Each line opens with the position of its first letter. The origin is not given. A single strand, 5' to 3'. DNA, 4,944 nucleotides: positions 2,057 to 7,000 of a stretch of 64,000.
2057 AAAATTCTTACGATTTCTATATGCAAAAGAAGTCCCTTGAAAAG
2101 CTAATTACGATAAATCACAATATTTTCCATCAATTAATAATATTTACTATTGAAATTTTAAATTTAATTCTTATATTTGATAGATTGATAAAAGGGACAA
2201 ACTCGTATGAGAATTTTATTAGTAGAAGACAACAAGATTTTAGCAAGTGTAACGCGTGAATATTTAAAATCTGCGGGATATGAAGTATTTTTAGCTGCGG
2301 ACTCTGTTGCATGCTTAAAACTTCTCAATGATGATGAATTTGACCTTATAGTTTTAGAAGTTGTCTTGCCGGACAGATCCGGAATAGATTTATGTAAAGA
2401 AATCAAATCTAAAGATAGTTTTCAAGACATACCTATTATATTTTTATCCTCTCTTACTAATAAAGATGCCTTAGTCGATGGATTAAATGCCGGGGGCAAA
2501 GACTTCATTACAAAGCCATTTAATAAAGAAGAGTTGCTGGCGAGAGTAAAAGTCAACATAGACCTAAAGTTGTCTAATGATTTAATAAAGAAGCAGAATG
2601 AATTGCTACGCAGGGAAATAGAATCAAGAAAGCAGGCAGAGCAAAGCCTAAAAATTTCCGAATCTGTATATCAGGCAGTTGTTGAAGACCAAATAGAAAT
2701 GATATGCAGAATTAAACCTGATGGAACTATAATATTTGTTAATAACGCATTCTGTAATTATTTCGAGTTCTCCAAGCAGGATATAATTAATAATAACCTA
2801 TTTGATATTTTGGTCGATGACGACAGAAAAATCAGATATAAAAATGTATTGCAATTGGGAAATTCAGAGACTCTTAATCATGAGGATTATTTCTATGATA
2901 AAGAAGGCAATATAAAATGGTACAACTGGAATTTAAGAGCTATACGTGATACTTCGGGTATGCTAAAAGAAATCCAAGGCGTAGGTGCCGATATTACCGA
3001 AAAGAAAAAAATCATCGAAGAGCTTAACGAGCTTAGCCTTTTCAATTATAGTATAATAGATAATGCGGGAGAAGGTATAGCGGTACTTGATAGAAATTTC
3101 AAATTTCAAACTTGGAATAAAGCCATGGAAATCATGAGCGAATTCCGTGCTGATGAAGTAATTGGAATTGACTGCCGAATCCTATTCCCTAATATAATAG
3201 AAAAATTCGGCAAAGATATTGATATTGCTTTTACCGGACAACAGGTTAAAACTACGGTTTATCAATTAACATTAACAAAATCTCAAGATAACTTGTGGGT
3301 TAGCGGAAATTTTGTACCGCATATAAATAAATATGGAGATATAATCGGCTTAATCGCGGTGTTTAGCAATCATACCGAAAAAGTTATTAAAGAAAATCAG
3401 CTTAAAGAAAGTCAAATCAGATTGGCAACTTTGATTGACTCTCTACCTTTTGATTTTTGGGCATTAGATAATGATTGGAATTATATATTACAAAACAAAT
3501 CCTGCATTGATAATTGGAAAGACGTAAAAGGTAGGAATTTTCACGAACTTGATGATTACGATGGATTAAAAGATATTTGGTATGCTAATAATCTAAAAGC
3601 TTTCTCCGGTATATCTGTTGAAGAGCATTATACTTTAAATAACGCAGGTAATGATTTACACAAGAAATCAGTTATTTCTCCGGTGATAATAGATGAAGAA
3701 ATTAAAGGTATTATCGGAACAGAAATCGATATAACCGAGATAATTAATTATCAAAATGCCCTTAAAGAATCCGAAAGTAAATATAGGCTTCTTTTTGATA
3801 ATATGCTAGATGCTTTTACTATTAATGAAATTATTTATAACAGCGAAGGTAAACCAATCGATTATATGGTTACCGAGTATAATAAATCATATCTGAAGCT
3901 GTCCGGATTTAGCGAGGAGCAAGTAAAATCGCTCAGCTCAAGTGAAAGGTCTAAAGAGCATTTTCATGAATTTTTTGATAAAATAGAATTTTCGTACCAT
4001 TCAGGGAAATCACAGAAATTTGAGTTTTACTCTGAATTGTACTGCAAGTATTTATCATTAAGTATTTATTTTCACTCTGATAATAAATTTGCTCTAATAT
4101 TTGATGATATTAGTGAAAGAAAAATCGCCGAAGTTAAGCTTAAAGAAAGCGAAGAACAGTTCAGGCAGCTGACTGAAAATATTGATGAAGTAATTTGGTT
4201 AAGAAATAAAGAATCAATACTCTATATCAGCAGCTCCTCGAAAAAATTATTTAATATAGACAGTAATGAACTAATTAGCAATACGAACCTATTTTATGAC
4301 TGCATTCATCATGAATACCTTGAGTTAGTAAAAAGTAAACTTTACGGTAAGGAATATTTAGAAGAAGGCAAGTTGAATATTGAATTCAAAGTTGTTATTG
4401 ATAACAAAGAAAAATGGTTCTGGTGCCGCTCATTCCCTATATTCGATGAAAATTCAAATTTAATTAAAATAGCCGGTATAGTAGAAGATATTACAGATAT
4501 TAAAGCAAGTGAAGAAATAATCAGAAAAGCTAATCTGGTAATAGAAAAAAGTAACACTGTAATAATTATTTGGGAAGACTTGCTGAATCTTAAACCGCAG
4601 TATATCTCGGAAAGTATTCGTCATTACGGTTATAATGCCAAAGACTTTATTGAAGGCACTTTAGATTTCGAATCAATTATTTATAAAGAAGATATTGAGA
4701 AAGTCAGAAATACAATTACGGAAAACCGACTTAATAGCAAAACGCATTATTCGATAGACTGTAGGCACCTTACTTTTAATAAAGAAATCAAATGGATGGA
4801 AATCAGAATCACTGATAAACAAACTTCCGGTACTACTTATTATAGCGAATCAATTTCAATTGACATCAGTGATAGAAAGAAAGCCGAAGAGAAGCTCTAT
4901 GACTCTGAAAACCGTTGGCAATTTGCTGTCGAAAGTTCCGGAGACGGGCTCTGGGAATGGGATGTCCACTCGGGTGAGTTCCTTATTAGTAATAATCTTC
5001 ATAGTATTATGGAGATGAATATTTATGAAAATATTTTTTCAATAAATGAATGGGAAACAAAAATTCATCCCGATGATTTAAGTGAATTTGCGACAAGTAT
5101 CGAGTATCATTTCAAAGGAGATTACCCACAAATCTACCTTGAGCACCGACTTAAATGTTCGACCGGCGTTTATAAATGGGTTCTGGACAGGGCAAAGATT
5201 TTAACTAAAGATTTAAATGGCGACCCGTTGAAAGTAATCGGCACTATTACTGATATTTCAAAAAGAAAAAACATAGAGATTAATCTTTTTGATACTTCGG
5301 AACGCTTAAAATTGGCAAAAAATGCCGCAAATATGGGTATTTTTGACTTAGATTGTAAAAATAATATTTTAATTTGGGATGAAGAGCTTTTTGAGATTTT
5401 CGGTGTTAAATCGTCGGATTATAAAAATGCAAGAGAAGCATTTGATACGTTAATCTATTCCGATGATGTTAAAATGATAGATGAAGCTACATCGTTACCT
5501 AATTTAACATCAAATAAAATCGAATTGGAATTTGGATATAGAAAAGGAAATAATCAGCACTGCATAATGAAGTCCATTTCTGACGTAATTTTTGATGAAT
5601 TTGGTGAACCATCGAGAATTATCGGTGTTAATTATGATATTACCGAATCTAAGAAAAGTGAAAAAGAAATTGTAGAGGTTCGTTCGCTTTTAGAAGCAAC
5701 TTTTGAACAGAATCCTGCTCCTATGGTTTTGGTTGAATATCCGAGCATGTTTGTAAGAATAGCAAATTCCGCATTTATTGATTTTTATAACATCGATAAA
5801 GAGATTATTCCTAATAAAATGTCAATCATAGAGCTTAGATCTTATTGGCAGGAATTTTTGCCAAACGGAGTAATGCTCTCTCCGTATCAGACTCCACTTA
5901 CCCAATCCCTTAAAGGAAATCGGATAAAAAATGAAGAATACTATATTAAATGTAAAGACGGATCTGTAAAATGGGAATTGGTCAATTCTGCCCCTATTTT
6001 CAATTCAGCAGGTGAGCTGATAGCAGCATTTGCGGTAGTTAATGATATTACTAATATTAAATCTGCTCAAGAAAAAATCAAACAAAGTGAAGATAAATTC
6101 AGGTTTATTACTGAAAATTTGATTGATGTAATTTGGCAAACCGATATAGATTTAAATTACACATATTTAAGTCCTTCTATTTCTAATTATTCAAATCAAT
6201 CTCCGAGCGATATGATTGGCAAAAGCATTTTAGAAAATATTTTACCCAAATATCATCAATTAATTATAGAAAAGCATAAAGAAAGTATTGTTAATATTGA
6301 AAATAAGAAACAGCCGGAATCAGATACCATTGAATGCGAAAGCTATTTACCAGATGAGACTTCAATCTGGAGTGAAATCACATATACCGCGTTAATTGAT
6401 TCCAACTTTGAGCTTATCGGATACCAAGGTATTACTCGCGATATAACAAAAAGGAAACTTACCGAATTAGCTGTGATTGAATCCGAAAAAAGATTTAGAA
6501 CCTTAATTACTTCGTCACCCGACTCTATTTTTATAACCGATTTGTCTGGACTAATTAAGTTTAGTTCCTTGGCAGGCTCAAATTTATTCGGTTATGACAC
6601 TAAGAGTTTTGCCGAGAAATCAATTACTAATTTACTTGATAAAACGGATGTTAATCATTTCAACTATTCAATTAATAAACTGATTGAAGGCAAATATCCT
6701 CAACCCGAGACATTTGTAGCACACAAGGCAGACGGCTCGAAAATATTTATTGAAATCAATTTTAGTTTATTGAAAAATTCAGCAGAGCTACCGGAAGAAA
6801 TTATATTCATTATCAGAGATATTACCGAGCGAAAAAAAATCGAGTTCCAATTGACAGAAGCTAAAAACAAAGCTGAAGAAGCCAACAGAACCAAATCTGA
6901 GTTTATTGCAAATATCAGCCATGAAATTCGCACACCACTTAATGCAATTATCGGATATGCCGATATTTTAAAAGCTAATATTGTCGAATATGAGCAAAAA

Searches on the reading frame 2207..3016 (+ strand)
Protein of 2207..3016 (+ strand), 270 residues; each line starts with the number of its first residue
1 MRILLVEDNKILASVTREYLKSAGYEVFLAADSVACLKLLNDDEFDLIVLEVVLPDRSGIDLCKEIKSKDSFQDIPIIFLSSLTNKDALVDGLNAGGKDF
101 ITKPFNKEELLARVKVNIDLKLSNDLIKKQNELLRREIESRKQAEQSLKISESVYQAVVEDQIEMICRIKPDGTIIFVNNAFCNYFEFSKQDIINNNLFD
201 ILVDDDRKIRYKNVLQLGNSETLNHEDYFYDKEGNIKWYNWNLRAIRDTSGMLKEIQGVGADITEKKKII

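Call 47: find_related_loci(query=window:2207-3016:+, collection=metagenome_contigs, flank=10000)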
Query window:2207-3016:+ (270 aa) in metagenome_contigs; peptide patterns used: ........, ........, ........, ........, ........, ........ (x = any residue, [..] = any of these).
600 stretches matched a pattern (row limit reached: there are more); 490 encode a relative of the query (tblastn E <= 1e-3); the best 80 are kept; 80 distinct loci.
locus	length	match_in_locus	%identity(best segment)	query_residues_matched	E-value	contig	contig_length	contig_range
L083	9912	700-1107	43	1-136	1e-33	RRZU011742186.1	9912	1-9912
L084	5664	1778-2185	43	1-136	1e-33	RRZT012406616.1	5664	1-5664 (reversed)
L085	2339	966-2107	38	3-149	4e-29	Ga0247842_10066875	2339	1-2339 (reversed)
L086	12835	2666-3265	32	3-203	5e-29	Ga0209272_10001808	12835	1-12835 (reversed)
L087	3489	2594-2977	45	2-128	1e-28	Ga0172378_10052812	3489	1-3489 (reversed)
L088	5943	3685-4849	40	2-135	2e-28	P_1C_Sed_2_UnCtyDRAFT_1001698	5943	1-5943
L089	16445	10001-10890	39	1-148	3e-28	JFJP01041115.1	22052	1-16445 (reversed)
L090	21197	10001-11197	41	2-160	1e-27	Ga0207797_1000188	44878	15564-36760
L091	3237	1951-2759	41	2-135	7e-28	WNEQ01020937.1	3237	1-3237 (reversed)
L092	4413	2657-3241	30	2-225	2e-27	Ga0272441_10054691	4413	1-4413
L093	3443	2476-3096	33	3-201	2e-27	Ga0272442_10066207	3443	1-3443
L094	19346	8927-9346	43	2-141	2e-27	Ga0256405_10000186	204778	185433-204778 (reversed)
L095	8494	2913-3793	35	2-170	2e-27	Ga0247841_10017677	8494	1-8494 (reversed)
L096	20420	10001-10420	41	2-141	2e-27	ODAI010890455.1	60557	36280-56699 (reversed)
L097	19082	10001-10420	40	2-141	5e-27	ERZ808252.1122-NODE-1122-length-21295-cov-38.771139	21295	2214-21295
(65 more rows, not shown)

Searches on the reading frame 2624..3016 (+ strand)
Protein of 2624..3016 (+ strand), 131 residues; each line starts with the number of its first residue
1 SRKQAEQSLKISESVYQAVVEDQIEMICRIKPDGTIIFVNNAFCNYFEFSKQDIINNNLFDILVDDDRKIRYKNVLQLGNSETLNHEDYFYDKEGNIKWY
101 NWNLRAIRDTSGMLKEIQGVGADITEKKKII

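Call 7: search_protein_families(library=pfam, proteins=[window:2624-3016:+], max_evalue=0.1)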
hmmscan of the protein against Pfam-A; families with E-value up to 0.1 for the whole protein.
seq(131 aa): 6 families
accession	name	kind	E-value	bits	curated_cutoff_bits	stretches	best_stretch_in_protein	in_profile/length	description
PF13426.13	PAS_9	-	4.9e-16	59.3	27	1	27-126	4-103/103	PAS domain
PF00989.32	PAS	-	5.1e-10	39.8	22.6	1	16-124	3-113/113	PAS fold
PF08448.16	PAS_4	-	1.7e-09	38.3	23.1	1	25-128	6-109/110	PAS fold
PF08447.18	PAS_3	-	4.6e-09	36.9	25.6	1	36-120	1-88/89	PAS fold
PF13188.13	PAS_8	-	0.00018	21.7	21.8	1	16-68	3-55/65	PAS domain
PF12969.12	DUF3857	-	0.045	14.2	24.6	1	20-107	89-166/170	Domain of Unknown Function with PDB structure (DUF3857)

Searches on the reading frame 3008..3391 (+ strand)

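Call 7: search_protein_families(library=pfam, proteins=[window:3008-3391:+], max_evalue=0.1)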
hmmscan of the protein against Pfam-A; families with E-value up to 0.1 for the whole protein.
seq(128 aa): 4 families
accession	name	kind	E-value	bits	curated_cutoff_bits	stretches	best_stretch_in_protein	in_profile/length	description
PF00989.32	PAS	-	2.6e-08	34.3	22.6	1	15-119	5-110/113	PAS fold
PF08448.16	PAS_4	-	5.1e-06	27.1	23.1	1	18-125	2-108/110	PAS fold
PF13426.13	PAS_9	-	2.6e-05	24.9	27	1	22-124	2-103/103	PAS domain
PF13188.13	PAS_8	-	6e-05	23.2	21.8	1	15-68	5-55/65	PAS domain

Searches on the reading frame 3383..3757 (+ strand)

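Call 7: search_protein_families(library=pfam, proteins=[window:3383-3757:+], max_evalue=0.1)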
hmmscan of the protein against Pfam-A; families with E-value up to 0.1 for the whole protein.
seq(125 aa): 1 family
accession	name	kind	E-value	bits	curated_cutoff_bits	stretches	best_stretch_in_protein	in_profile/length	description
PF22673.2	MCP-like_PDC_1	-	0.0098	16.7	27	1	49-121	41-112/113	Methyl-accepting chemotaxis protein-like, first PDC sensor domain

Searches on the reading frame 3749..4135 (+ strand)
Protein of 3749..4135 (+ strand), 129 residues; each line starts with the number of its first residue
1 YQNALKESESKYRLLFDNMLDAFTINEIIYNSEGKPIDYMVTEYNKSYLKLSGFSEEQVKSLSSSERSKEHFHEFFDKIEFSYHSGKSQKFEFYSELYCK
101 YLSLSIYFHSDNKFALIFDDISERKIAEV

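Call 7: search_protein_families(library=pfam, proteins=[window:3749-4135:+], max_evalue=0.1)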
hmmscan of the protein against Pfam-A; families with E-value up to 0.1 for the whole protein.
seq(129 aa): 3 families
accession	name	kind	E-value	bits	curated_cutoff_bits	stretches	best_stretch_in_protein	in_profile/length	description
PF06265.16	YutD-like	-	0.0055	17.2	25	1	9-74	4-69/85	Putative antitoxin YutD-like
PF13188.13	PAS_8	-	0.0082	16.5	21.8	1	11-62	2-47/65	PAS domain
PF11178.13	DUF2963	-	0.039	13.8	22.6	1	25-47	22-43/52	Protein of unknown function (DUF2963)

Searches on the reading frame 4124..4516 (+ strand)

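Call 7: search_protein_families(library=pfam, proteins=[window:4124-4516:+], max_evalue=0.1)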
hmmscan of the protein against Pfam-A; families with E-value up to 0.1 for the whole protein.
seq(131 aa): 5 families
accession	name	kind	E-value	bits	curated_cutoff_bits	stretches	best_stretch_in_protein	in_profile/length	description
PF08447.18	PAS_3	-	4.3e-09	37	25.6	1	32-120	1-89/89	PAS fold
PF13426.13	PAS_9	-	1.1e-06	29.3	27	1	23-125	3-103/103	PAS domain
PF00989.32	PAS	-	0.00011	22.6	22.6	1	11-123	1-113/113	PAS fold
PF13596.12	PAS_10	-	0.0027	18.8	22.1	1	23-127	12-106/106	PAS domain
PF13188.13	PAS_8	-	0.01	16.2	21.8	1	11-62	1-55/65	PAS domain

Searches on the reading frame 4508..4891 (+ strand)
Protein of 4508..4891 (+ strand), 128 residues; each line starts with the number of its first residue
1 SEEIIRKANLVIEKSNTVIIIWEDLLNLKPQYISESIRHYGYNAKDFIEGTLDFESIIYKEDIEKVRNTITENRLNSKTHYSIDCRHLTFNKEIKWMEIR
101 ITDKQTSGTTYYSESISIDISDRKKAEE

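Call 7: search_protein_families(library=pfam, proteins=[window:4508-4891:+], max_evalue=0.1)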
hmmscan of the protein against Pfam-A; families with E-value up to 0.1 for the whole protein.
seq(128 aa): 2 families
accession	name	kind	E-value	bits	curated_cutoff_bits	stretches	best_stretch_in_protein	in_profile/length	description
PF08447.18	PAS_3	-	8.5e-08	32.8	25.6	1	32-102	3-73/89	PAS fold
PF19456.4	MobI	-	0.045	14.3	26.6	1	60-118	13-68/116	MobI protein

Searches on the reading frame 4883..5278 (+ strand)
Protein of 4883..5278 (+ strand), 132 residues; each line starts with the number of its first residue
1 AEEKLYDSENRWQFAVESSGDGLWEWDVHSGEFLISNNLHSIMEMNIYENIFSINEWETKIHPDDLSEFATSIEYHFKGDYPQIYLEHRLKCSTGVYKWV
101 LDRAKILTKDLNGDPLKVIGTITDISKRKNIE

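Call 7: search_protein_families(library=pfam, proteins=[window:4883-5278:+], max_evalue=0.1)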
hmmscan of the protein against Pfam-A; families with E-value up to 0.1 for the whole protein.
seq(132 aa): 2 families
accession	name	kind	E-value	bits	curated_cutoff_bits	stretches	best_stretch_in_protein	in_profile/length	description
PF08447.18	PAS_3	-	8.4e-12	45.6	25.6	1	54-122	23-89/89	PAS fold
PF16378.10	DUF4988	-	0.042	14.1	30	1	80-122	71-111/183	Domain of unknown function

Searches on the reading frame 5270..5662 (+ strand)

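Call 7: search_protein_families(library=pfam, proteins=[window:5270-5662:+], max_evalue=0.1)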
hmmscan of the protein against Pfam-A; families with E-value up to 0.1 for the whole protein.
seq(131 aa): 2 families
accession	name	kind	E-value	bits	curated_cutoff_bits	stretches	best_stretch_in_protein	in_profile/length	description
PF08447.18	PAS_3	-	2.1e-07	31.6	25.6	1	34-121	2-89/89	PAS fold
PF08348.17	PAS_6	-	0.0044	17.3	27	1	87-129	69-111/115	YheO-like PAS domain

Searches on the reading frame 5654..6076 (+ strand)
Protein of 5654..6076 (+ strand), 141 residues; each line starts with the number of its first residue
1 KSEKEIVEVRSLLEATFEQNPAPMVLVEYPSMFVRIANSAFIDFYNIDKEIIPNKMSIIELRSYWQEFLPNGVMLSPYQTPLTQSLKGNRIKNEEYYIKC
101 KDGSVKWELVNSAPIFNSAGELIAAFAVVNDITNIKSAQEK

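Call 7: search_protein_families(library=pfam, proteins=[window:5654-6076:+], max_evalue=0.1)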
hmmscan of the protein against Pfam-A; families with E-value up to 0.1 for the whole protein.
seq(141 aa): 4 families
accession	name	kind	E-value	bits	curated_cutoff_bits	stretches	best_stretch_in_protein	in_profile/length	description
PF13426.13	PAS_9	-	5.7e-06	27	27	1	30-133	9-102/103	PAS domain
PF08448.16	PAS_4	-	5.5e-05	23.8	23.1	1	64-134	39-107/110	PAS fold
PF00989.32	PAS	-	0.00055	20.4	22.6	1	13-132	3-113/113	PAS fold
PF08447.18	PAS_3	-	0.017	15.8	25.6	1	82-123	42-83/89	PAS fold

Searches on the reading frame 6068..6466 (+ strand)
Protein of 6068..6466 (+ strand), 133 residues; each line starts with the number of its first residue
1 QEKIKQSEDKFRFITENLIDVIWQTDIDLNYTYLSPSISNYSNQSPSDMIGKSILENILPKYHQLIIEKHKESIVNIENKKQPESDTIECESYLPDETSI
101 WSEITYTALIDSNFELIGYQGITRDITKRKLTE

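Call 7: search_protein_families(library=pfam, proteins=[window:6068-6466:+], max_evalue=0.1)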
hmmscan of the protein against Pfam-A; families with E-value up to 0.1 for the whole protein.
seq(133 aa): 4 families
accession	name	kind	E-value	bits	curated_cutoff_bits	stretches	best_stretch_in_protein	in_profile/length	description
PF00989.32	PAS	-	3.3e-11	43.6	22.6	1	10-126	2-113/113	PAS fold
PF08448.16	PAS_4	-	2.3e-06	28.3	23.1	1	16-130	2-109/110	PAS fold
PF13426.13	PAS_9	-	2.7e-06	28.1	27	1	23-128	5-103/103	PAS domain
PF08447.18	PAS_3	-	0.00034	21.3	25.6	1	32-122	2-88/89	PAS fold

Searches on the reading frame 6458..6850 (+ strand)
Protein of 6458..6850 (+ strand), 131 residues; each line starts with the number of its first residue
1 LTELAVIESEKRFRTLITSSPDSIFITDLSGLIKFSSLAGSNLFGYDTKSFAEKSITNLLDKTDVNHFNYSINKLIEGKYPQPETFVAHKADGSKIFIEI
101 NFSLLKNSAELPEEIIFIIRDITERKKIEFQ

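Call 8: search_protein_families(library=pfam, proteins=[window:6458-6850:+], max_evalue=1)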
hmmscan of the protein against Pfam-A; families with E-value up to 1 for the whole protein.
seq(131 aa): 6 families
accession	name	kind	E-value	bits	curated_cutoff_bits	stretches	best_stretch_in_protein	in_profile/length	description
PF13426.13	PAS_9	-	1.1e-11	45.3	27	1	21-124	1-103/103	PAS domain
PF00989.32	PAS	-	7e-08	32.9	22.6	1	12-122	2-113/113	PAS fold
PF08448.16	PAS_4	-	1.2e-06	29.1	23.1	1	18-126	2-109/110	PAS fold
PF13188.13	PAS_8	-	0.00013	22.2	21.8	1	12-67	2-54/65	PAS domain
PF08447.18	PAS_3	-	0.015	16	25.6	1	40-114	8-84/89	PAS fold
PF24820.1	Diguanyl_cycl_sensor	-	0.044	14.2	28.1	1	18-120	3-108/109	Diguanylate cyclase-like sensor domain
